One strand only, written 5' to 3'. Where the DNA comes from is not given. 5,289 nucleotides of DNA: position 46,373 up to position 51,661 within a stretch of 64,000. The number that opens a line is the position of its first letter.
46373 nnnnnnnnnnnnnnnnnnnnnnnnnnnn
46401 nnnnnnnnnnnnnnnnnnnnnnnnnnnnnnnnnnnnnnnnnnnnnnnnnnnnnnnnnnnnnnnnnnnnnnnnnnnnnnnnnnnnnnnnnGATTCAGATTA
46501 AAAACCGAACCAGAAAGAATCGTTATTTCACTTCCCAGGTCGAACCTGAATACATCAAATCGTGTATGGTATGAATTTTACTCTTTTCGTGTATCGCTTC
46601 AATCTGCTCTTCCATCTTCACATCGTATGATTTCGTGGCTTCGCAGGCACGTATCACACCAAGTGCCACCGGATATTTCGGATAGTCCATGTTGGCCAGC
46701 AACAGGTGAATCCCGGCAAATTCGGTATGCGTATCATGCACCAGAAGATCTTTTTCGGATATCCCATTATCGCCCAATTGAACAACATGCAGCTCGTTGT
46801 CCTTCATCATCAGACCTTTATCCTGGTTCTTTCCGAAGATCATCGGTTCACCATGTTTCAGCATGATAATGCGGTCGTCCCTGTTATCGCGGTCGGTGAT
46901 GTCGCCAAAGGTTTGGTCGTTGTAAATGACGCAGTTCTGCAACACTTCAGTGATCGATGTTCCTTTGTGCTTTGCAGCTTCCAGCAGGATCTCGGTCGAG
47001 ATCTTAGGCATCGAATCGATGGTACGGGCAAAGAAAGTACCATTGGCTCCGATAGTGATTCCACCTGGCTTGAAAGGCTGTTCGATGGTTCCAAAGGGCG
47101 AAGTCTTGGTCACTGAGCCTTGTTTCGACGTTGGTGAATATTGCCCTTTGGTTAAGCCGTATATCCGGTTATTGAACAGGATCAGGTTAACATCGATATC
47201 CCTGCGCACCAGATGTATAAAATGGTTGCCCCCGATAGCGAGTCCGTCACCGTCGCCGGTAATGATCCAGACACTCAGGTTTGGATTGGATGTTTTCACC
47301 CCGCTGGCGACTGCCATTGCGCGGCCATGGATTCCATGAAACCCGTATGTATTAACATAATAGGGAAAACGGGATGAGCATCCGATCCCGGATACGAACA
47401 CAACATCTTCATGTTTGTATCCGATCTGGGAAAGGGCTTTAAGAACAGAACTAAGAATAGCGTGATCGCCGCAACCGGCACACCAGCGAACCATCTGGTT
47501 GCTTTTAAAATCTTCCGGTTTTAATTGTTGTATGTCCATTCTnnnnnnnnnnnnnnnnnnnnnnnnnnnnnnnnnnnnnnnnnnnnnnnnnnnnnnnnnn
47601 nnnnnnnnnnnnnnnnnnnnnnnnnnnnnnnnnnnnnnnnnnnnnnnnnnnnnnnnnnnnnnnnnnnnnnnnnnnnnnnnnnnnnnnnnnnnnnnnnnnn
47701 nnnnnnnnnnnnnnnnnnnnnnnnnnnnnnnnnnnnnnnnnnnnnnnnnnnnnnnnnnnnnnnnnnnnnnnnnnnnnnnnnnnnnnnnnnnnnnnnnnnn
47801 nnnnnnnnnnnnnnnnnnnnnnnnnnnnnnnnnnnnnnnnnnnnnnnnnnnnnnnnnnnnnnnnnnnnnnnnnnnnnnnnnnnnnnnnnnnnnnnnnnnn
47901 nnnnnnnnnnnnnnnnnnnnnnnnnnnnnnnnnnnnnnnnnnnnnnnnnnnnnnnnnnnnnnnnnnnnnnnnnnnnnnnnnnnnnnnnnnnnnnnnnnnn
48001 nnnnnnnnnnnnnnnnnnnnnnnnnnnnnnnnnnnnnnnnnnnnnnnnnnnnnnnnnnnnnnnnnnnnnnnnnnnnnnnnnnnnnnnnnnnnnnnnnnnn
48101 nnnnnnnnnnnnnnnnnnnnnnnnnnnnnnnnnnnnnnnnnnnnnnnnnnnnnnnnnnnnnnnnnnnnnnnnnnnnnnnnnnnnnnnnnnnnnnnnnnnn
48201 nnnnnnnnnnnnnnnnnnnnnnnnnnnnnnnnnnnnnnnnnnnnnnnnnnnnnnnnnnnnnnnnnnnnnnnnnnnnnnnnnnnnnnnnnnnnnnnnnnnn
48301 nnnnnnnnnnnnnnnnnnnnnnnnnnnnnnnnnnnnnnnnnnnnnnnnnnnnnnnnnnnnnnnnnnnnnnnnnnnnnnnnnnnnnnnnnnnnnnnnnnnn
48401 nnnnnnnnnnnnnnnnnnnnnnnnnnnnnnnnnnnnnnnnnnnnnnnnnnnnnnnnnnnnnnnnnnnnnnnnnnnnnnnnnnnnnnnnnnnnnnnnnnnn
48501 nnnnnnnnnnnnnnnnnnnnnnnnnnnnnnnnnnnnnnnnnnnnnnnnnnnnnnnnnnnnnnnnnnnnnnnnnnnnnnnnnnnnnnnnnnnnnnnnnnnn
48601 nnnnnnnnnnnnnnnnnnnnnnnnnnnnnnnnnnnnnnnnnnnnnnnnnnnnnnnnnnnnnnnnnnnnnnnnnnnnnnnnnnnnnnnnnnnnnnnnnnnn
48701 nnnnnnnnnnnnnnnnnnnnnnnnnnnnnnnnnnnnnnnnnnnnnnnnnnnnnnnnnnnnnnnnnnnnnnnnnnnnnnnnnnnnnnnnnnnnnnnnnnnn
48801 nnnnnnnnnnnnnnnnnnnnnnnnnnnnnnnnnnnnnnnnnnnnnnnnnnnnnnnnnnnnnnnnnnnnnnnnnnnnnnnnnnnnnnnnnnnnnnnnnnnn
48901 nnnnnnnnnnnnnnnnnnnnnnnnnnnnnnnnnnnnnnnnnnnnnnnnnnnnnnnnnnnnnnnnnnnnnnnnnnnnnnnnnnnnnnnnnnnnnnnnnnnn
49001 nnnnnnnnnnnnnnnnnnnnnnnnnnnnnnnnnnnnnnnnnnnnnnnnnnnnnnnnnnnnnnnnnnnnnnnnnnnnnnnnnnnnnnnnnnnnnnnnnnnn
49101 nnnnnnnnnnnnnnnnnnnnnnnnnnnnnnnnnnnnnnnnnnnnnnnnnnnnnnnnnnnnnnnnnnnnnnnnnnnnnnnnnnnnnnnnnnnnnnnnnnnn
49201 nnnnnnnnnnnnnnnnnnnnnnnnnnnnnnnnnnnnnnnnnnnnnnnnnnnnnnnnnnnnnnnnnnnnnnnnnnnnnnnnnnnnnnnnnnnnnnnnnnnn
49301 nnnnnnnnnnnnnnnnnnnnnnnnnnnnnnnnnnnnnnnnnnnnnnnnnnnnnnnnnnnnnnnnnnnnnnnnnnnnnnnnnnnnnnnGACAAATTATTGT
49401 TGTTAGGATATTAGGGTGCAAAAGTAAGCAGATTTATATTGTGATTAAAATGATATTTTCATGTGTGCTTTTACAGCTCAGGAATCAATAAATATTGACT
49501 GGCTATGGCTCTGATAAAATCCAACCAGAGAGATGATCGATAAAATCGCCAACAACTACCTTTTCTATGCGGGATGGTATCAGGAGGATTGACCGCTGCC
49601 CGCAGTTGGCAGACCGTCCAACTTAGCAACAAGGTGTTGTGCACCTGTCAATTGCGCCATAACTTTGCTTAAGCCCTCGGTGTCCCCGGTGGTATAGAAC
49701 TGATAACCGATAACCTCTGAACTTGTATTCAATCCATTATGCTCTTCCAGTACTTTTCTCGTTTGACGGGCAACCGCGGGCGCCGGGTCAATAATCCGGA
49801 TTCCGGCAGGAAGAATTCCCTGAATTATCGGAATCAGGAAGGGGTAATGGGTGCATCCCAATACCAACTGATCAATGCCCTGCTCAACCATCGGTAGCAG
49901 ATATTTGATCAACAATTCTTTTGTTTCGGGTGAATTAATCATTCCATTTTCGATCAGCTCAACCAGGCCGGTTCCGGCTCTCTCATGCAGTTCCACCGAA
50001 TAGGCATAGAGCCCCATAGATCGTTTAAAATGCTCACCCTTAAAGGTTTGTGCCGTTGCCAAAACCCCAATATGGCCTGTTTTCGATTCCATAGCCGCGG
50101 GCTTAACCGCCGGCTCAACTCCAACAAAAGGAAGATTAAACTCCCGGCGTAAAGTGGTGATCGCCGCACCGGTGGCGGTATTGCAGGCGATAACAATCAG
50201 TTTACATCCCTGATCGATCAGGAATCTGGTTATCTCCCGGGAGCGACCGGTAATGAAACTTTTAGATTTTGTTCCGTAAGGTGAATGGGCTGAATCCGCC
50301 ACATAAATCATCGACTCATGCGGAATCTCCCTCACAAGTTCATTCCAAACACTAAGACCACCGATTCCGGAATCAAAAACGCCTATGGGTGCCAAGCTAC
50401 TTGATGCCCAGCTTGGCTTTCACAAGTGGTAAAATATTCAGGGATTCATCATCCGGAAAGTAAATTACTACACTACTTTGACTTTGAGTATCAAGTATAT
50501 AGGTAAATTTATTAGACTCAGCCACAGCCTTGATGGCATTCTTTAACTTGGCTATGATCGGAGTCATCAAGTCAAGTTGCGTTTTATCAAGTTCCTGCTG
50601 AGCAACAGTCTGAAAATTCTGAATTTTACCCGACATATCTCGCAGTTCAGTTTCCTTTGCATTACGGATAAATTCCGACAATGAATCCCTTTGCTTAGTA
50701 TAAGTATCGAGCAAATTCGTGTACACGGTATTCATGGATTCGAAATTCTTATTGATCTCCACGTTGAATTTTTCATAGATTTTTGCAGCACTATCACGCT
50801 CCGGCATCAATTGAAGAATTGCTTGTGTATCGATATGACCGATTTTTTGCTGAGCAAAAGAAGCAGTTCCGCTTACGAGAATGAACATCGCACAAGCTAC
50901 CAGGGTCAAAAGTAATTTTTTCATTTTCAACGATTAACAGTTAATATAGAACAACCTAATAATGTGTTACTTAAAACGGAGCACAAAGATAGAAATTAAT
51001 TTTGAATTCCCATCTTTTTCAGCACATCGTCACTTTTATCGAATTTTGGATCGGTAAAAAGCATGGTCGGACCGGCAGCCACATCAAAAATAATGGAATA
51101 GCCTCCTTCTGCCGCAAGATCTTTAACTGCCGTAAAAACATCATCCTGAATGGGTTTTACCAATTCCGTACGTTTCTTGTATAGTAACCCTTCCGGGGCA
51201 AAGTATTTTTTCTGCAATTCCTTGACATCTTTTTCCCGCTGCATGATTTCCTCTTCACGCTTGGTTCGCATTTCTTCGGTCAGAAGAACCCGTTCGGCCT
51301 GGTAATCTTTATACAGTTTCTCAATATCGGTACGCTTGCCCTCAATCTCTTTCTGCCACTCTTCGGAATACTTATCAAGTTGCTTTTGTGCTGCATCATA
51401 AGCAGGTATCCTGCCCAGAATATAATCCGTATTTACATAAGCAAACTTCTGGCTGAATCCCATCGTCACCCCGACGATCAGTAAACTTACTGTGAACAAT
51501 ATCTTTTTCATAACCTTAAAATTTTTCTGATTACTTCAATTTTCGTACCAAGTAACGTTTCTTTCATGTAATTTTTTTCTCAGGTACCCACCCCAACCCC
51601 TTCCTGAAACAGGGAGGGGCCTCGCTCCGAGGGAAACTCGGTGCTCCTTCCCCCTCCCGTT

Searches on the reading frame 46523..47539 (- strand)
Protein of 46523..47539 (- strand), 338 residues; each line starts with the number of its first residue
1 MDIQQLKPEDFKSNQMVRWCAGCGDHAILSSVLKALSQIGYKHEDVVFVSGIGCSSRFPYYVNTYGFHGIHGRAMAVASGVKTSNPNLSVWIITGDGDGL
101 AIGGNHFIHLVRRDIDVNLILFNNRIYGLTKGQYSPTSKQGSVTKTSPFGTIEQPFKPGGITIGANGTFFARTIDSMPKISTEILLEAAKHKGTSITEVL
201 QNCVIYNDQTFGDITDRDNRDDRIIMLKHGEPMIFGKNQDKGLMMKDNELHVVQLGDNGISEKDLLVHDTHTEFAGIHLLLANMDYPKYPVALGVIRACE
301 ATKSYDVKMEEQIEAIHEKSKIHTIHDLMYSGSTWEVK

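Call 12: search_protein_families(library=pfam, proteins=[window:46523-47539:-], max_evalue=0.0001)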
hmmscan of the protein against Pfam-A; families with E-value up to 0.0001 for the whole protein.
window:46523-47539:- (338 aa): 1 family
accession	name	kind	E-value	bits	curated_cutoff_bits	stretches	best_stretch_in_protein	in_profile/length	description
PF02775.26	TPP_enzyme_C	-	9.5e-27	94.1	21.9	1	52-199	2-151/151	Thiamine pyrophosphate enzyme, C-terminal TPP binding domain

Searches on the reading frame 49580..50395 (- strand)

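Call 12: search_protein_families(library=pfam, proteins=[window:49580-50395:-], max_evalue=0.0001)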
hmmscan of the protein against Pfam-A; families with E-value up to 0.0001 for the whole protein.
window:49580-50395:- (271 aa): 1 family
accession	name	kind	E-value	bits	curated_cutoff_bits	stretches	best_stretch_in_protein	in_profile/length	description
PF01177.27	Asp_Glu_race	-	4.2e-25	89.2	31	1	21-211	20-210/211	Asp/Glu/Hydantoin racemase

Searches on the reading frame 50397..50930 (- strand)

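Call 12: search_protein_families(library=pfam, proteins=[window:50397-50930:-], max_evalue=0.0001)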
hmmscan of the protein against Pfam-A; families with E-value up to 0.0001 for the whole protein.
window:50397-50930:- (177 aa): 1 family
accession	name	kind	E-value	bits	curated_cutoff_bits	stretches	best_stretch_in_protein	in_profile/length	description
PF03938.19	OmpH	-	9.3e-29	100.9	32.4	1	29-174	1-141/141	Outer membrane protein (OmpH-like)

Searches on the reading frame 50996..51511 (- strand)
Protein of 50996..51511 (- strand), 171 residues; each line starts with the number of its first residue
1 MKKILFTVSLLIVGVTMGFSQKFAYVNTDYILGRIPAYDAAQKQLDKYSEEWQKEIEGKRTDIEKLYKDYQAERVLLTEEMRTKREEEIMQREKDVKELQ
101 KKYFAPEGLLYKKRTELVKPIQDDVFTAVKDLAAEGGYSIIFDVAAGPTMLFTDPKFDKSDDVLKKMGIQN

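Call 12: search_protein_families(library=pfam, proteins=[window:50996-51511:-], max_evalue=0.0001)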
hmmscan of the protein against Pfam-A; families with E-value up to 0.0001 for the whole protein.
window:50996-51511:- (171 aa): 1 family
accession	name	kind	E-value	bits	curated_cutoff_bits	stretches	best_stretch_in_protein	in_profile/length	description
PF03938.19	OmpH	-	3.7e-38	131.4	32.4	1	22-167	1-141/141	Outer membrane protein (OmpH-like)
